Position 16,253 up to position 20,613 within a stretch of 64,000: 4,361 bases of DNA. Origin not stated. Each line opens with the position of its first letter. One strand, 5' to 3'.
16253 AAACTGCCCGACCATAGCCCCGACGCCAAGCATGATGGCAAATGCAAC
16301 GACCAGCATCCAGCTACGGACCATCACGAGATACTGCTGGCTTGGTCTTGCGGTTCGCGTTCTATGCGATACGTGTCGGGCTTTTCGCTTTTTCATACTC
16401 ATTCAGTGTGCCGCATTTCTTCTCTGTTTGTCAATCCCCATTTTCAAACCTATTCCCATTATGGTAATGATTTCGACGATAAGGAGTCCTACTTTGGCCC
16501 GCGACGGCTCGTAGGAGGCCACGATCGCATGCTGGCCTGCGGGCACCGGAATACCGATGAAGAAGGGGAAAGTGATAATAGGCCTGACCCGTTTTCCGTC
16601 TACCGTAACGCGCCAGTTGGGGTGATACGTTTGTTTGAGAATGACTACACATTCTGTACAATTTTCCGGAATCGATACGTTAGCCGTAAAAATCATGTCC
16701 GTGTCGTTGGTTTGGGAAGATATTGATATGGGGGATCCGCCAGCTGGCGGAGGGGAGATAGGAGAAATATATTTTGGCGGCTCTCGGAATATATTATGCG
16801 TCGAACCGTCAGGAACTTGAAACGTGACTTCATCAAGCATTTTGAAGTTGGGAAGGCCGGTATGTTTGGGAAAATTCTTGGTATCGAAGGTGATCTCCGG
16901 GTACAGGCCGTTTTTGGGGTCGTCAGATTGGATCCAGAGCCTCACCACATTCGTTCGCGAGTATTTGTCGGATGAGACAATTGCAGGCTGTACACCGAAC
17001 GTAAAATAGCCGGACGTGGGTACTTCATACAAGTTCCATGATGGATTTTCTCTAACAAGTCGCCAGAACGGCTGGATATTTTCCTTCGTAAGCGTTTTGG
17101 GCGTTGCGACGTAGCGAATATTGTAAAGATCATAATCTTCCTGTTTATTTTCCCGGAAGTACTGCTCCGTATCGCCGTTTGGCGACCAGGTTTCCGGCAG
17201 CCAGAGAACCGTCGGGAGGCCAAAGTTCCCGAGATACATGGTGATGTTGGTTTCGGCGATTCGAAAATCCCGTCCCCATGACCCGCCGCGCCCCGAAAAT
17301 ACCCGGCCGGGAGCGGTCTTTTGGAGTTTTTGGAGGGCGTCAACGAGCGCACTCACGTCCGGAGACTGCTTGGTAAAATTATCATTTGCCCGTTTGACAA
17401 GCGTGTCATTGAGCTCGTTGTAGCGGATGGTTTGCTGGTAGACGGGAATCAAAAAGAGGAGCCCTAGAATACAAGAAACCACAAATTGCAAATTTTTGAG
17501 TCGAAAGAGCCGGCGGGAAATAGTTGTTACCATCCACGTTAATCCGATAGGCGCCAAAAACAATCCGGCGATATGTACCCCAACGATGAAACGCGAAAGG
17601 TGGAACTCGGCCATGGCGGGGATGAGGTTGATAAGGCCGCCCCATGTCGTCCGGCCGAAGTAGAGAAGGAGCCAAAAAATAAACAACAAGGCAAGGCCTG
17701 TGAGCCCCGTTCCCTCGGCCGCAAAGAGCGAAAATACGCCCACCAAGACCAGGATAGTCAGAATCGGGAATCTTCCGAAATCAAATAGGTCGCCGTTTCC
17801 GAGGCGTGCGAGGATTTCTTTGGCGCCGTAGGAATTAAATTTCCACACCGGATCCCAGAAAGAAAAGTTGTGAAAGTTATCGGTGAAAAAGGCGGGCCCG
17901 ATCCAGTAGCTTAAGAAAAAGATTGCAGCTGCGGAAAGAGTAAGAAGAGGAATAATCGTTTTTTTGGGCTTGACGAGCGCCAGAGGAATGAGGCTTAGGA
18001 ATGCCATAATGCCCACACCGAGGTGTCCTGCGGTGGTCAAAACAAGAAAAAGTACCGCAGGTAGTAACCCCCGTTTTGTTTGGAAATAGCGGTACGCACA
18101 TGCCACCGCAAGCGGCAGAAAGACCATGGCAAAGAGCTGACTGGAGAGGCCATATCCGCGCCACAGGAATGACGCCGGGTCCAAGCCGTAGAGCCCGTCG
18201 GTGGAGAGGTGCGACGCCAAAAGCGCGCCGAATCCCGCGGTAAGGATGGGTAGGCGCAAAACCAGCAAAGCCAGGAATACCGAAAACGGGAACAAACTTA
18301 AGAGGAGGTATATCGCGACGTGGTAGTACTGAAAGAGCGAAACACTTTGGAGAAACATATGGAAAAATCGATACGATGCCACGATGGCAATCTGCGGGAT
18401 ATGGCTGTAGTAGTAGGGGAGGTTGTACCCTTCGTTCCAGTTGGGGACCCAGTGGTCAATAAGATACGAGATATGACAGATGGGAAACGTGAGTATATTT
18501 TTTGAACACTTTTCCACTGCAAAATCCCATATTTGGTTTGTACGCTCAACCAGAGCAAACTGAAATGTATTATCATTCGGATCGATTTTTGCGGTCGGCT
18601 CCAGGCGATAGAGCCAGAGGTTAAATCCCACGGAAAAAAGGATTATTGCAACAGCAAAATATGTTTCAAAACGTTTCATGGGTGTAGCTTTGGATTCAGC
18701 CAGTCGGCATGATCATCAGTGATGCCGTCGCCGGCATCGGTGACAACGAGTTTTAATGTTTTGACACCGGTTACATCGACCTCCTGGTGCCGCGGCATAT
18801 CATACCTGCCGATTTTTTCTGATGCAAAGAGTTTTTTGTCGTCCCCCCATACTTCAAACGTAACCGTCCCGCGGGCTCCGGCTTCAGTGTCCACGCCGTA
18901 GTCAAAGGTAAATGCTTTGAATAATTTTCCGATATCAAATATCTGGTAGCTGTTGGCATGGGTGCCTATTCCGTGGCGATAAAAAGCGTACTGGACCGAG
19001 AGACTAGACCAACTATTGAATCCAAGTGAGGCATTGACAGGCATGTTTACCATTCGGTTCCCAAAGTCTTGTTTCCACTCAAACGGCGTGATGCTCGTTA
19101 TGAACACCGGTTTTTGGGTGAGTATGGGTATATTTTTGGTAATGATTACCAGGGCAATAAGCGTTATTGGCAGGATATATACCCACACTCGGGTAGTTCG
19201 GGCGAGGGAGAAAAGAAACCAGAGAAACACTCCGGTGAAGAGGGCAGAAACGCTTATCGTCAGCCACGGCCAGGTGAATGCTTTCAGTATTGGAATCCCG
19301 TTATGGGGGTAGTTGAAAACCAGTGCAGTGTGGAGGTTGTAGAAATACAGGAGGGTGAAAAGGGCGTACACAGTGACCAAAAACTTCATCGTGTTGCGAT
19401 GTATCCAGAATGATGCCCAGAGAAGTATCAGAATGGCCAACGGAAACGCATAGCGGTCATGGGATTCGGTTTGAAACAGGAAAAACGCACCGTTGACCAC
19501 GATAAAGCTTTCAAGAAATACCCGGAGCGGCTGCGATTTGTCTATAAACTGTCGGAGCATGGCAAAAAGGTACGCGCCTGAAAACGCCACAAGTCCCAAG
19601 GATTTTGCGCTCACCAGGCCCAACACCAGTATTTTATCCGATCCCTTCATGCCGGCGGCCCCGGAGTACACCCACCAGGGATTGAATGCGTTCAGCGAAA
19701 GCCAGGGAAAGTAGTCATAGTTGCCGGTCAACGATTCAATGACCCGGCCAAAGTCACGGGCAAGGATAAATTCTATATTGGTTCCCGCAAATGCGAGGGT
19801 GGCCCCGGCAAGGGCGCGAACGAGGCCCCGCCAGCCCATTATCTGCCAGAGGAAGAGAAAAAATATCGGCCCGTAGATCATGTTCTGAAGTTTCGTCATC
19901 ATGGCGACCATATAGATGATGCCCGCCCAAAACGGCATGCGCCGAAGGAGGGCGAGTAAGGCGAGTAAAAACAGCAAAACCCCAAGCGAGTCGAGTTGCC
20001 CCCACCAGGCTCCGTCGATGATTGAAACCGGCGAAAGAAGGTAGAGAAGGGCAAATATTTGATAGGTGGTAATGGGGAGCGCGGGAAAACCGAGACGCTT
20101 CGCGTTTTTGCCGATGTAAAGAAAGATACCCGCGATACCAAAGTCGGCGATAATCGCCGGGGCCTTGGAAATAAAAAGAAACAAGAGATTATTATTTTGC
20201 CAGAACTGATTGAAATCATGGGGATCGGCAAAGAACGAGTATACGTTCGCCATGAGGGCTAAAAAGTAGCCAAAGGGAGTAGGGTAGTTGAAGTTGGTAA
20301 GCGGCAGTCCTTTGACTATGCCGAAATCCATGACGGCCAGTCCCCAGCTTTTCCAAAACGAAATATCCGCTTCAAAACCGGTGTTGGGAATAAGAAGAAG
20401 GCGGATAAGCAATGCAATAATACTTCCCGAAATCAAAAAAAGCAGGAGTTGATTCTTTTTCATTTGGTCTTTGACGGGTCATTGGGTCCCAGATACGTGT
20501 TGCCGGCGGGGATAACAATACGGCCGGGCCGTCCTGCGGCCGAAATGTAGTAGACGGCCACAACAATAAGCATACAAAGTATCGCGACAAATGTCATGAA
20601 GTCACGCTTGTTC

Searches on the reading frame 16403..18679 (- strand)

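Call 86: search_protein_families(library=pfam, proteins=[window:16403-18679:-], max_evalue=0.00001)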
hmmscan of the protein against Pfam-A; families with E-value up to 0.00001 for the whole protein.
window:16403-18679:- (758 aa): 1 family
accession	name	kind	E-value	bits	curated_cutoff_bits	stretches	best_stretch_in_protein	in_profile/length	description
PF09586.16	YfhO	-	3.8e-07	29.3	28.5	1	684-734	784-834/835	Bacterial membrane protein YfhO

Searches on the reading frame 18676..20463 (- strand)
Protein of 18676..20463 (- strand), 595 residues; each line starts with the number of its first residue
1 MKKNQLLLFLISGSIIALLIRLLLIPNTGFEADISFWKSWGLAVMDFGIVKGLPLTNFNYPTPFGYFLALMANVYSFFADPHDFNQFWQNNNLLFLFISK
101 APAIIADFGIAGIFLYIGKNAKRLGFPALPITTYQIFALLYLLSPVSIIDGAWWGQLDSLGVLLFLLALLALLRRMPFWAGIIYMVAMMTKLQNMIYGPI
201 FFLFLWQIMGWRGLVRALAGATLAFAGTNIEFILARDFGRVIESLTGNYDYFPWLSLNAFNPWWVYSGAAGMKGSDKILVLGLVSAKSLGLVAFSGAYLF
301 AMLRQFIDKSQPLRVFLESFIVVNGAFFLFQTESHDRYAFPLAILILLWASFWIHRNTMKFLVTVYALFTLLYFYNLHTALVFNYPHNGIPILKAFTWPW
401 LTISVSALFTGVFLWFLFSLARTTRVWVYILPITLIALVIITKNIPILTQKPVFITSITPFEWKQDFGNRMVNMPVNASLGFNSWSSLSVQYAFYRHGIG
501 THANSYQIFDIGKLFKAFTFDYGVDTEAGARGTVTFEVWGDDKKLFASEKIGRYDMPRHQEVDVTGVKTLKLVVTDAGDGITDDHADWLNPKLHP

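Call 86: search_protein_families(library=pfam, proteins=[window:18676-20463:-], max_evalue=0.00001)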
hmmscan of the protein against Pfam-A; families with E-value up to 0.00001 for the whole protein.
window:18676-20463:- (595 aa): 1 family
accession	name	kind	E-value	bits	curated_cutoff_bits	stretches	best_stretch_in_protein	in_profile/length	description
PF08305.17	NPCBM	-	2.1e-32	112.4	23.9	1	485-593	28-136/137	NPCBM/NEW2 domain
